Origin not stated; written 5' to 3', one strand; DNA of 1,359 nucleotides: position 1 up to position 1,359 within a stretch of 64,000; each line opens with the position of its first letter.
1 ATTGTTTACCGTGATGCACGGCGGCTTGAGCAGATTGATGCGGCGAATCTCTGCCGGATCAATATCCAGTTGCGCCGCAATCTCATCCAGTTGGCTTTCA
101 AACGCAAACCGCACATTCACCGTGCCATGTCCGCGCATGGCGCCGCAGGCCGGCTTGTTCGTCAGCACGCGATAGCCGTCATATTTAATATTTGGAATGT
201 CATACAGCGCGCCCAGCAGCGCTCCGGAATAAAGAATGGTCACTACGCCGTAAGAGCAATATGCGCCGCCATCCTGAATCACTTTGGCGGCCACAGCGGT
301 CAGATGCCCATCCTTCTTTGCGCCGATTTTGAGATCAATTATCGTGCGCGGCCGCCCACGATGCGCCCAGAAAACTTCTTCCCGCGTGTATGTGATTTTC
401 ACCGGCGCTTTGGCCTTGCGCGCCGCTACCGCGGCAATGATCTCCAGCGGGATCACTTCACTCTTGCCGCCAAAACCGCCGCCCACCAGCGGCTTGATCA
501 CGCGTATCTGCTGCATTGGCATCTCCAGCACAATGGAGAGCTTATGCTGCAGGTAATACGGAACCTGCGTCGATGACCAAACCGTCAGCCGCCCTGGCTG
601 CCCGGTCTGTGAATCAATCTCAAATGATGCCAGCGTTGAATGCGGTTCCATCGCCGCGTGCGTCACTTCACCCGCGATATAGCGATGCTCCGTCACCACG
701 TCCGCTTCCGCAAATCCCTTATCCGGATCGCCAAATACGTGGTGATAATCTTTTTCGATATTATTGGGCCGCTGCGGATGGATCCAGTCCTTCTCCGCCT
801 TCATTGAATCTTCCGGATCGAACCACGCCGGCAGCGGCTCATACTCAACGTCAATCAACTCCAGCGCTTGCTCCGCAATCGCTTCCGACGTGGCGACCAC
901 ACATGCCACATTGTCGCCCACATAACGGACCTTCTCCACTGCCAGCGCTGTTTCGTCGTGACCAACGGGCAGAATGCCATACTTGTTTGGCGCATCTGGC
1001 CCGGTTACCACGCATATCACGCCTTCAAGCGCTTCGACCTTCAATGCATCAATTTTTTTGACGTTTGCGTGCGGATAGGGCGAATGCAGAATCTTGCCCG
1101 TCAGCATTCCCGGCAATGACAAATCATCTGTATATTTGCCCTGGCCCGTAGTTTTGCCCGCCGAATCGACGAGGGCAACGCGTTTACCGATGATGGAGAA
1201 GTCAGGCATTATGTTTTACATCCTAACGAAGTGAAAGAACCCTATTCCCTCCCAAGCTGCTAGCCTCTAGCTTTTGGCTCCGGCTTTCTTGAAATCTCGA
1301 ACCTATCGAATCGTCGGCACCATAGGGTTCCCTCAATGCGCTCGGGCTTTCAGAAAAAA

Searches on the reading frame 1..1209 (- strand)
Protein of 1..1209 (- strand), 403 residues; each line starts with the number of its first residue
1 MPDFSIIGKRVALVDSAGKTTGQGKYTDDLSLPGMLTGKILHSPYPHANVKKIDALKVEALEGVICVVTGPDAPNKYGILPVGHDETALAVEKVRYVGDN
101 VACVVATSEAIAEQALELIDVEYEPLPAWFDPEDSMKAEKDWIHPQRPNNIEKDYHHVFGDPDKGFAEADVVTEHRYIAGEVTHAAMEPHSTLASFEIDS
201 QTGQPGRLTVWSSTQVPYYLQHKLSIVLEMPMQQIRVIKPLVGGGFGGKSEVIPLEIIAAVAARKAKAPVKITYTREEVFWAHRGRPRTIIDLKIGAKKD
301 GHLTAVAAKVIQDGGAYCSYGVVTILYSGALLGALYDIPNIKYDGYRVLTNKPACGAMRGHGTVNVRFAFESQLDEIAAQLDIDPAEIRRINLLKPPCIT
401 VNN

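Call 7: search_protein_families(library=pfam, proteins=[window:1-1209:-])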
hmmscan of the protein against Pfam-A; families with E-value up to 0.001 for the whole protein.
window:1-1209:- (403 aa): 2 families
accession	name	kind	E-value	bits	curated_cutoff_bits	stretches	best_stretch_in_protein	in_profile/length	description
PF02738.23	MoCoBD_1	-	5.3e-80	268.5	27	1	143-393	1-244/244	Molybdopterin cofactor-binding domain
PF01315.27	Ald_Xan_dh_C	-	6e-31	107.5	31.3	1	21-127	1-110/110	Aldehyde oxidase and xanthine dehydrogenase, a/b hammerhead domain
